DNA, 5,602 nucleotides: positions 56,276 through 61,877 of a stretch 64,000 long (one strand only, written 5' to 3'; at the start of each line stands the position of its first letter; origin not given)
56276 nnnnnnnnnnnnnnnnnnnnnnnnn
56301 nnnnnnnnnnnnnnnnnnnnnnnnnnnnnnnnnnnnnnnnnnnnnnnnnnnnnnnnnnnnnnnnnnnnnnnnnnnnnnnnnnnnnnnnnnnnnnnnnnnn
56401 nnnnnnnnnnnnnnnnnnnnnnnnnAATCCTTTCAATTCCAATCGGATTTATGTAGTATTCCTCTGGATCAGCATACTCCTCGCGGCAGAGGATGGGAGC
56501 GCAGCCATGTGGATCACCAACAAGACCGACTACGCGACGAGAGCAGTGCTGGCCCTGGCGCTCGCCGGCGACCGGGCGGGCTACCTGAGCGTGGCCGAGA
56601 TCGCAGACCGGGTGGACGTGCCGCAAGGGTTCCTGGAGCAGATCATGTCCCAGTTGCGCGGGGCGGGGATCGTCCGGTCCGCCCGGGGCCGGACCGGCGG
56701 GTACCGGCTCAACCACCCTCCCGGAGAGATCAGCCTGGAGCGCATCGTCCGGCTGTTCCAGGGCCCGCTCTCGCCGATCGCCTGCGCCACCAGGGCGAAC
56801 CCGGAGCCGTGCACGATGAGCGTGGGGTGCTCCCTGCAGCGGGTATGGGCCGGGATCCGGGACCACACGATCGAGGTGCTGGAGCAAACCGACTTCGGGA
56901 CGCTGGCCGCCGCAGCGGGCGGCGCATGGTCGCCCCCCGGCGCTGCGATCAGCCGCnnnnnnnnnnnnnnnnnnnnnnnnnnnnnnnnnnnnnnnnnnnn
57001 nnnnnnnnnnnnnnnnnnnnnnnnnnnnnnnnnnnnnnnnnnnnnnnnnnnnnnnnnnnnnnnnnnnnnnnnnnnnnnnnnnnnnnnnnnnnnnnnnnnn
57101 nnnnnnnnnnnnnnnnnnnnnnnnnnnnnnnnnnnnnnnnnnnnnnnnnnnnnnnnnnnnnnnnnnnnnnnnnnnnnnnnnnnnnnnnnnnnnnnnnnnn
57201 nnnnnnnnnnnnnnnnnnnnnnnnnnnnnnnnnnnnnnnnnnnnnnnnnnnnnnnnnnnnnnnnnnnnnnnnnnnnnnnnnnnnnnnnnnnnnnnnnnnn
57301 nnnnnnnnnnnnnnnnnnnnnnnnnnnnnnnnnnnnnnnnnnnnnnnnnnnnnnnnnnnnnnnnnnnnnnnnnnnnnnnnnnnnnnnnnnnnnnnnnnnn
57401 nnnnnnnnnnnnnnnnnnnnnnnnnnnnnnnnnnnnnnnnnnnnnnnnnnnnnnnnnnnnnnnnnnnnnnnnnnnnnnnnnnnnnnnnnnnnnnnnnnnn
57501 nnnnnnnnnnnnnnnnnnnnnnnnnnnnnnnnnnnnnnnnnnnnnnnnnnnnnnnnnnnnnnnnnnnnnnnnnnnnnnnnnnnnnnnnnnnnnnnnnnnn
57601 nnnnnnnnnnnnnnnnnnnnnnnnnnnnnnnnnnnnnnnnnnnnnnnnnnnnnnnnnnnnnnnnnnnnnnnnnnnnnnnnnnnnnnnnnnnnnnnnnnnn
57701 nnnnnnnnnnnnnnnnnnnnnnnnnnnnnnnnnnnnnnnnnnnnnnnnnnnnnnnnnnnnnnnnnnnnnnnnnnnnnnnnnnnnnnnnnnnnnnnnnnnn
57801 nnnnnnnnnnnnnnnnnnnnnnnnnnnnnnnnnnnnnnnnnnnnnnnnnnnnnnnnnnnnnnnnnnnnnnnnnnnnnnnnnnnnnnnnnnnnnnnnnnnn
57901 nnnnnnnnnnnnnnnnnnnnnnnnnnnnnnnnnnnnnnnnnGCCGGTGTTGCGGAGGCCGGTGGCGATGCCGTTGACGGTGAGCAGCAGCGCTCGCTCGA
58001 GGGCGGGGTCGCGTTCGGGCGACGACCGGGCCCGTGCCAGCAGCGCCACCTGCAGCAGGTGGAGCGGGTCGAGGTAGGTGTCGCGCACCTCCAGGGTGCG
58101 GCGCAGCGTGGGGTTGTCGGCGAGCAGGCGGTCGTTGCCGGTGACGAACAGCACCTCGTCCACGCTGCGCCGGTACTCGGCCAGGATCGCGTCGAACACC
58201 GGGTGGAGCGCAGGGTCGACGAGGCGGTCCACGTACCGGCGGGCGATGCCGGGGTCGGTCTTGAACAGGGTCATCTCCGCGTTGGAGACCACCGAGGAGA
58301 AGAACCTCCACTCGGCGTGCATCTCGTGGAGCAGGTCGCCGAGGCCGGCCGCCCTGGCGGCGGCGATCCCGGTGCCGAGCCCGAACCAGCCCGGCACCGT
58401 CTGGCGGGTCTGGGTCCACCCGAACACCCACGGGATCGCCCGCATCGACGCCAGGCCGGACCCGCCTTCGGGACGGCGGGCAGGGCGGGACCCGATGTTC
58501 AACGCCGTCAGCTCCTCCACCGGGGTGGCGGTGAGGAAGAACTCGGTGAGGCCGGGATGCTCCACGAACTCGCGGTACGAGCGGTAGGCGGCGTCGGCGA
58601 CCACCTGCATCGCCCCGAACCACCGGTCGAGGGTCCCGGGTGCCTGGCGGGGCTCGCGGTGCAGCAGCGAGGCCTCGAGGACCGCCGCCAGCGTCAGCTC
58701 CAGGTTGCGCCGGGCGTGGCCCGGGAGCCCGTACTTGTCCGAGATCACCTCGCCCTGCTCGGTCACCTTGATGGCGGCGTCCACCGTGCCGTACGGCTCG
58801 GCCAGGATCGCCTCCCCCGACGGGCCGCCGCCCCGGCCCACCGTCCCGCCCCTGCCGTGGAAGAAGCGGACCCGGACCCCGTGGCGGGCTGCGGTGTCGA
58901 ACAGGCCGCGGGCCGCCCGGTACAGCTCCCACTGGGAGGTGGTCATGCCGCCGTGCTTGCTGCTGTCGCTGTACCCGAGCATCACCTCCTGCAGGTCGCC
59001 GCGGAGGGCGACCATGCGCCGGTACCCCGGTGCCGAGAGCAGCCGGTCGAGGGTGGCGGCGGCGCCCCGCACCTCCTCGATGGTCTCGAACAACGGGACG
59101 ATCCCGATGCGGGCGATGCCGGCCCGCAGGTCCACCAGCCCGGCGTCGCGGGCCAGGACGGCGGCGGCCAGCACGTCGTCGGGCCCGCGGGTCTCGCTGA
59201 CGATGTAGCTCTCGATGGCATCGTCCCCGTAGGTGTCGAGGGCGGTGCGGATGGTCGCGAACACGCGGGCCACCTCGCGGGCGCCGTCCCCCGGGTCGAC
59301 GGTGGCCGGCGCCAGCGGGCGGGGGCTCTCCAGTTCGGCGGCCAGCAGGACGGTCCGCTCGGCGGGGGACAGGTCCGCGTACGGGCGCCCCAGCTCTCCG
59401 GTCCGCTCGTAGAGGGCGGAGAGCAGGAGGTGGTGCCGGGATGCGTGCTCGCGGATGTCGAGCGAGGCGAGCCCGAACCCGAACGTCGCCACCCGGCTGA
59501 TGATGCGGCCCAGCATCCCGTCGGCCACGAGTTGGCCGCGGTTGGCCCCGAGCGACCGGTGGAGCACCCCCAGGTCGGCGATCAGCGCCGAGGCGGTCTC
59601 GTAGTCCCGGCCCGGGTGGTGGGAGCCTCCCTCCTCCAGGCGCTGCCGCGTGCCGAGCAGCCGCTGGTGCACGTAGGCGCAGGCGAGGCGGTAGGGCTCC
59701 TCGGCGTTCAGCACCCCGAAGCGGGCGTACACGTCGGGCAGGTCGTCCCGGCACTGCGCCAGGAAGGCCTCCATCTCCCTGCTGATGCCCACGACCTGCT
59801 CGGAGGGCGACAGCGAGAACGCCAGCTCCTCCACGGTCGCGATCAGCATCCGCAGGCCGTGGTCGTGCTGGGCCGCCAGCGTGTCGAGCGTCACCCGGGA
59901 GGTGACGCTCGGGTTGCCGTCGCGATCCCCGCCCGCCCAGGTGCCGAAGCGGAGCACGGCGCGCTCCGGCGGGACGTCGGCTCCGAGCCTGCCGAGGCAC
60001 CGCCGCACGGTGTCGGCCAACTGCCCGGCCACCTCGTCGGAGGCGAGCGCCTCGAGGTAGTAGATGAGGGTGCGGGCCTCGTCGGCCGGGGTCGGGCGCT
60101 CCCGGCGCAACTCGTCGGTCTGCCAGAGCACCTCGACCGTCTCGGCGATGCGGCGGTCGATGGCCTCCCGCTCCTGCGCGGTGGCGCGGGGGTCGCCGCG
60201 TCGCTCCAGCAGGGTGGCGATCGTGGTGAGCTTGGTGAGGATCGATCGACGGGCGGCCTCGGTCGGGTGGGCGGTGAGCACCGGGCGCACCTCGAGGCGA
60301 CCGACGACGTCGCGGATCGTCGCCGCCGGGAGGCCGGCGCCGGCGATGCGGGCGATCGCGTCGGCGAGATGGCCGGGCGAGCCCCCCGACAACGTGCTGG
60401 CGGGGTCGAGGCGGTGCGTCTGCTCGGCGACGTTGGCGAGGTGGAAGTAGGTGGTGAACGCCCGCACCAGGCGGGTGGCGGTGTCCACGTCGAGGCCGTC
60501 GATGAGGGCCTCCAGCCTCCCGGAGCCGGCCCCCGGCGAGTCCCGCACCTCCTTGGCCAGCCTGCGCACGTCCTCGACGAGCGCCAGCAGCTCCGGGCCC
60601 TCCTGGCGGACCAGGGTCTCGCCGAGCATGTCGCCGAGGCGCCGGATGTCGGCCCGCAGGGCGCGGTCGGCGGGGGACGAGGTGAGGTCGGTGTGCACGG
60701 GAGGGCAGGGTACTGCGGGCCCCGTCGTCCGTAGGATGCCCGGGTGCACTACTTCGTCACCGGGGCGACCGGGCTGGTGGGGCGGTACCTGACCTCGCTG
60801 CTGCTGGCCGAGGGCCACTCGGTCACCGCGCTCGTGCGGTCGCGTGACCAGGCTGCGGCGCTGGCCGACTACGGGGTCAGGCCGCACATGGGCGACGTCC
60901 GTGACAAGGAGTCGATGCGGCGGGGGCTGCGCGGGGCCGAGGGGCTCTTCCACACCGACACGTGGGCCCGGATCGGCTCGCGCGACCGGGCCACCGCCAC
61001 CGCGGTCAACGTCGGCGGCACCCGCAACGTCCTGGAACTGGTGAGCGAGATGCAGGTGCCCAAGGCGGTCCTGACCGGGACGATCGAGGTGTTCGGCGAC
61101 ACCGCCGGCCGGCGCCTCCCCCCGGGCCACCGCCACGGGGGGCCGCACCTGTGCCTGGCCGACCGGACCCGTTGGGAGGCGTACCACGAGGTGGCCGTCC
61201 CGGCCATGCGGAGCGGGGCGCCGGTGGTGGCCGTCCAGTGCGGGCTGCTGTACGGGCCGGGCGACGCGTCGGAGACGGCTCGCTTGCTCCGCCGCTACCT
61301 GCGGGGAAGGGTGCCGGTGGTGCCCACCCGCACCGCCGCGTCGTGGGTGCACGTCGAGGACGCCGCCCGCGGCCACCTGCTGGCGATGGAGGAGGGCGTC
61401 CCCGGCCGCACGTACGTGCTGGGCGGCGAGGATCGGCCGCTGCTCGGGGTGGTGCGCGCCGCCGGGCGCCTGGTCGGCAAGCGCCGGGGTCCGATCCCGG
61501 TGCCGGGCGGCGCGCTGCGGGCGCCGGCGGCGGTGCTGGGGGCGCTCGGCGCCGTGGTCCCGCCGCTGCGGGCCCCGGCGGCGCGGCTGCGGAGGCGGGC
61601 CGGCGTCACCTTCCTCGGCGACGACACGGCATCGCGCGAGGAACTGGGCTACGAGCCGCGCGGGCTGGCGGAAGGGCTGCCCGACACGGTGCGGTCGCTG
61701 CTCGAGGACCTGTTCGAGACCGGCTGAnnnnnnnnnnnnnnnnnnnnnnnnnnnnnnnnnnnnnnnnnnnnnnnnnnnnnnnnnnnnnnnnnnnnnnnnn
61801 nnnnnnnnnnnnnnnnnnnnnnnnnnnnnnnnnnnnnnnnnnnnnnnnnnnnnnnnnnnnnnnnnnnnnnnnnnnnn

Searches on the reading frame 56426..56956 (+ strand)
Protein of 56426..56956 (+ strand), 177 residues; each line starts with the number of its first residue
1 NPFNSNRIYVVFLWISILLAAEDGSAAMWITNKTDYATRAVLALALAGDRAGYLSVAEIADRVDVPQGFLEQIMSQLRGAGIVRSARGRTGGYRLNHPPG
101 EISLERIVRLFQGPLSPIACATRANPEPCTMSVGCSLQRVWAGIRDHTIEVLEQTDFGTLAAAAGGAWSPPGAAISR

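Call 42: search_protein_families(library=pfam, proteins=[window:56426-56956:+], max_evalue=0.0001)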
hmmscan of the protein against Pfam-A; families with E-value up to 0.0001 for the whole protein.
window:56426-56956:+ (177 aa): 1 family
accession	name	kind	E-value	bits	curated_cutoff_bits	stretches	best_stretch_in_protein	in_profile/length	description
PF02082.26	Rrf2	-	6e-33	114.2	30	1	30-161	1-130/132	Iron-dependent Transcriptional regulator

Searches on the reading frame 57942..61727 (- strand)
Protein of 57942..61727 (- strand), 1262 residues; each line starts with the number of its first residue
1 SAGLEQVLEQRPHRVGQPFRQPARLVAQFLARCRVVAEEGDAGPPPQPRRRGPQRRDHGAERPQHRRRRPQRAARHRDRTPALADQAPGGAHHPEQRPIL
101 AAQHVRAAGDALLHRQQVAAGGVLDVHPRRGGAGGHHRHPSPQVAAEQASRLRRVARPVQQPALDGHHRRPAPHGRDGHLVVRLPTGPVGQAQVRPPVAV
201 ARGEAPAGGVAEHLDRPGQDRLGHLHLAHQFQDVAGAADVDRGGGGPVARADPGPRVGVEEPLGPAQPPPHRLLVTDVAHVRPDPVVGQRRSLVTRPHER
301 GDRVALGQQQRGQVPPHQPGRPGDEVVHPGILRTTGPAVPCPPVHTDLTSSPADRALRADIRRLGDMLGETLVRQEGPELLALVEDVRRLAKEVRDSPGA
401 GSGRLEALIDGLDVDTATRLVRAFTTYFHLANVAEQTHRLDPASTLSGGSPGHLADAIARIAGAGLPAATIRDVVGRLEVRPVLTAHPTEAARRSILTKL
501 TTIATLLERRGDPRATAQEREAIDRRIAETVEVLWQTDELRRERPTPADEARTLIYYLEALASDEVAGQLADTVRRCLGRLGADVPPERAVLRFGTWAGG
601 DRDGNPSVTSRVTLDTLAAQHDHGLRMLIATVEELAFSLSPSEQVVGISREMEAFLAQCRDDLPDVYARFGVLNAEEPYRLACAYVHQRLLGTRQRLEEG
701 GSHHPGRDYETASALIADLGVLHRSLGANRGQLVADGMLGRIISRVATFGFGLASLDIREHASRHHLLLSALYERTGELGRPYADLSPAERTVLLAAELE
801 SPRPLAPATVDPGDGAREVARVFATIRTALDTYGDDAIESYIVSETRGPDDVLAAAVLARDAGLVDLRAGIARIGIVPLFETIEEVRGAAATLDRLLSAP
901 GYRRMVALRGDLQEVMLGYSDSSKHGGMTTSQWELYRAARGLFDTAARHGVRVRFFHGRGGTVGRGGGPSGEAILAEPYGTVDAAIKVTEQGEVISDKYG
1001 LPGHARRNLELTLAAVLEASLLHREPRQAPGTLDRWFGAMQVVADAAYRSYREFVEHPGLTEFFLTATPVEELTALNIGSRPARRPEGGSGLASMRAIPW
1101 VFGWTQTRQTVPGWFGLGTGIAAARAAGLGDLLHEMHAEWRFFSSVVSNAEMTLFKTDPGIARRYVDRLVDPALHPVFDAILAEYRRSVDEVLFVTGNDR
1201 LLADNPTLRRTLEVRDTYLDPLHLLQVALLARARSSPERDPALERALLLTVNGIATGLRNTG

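Call 42: search_protein_families(library=pfam, proteins=[window:57942-61727:-], max_evalue=0.0001)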
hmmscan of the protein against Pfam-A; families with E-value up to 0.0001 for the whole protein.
window:57942-61727:- (1262 aa): 1 family
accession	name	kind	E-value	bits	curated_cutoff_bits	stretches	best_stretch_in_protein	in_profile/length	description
PF00311.23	PEPcase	-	1.5e-299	996.6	22.4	1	357-1262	1-919/919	Phosphoenolpyruvate carboxylase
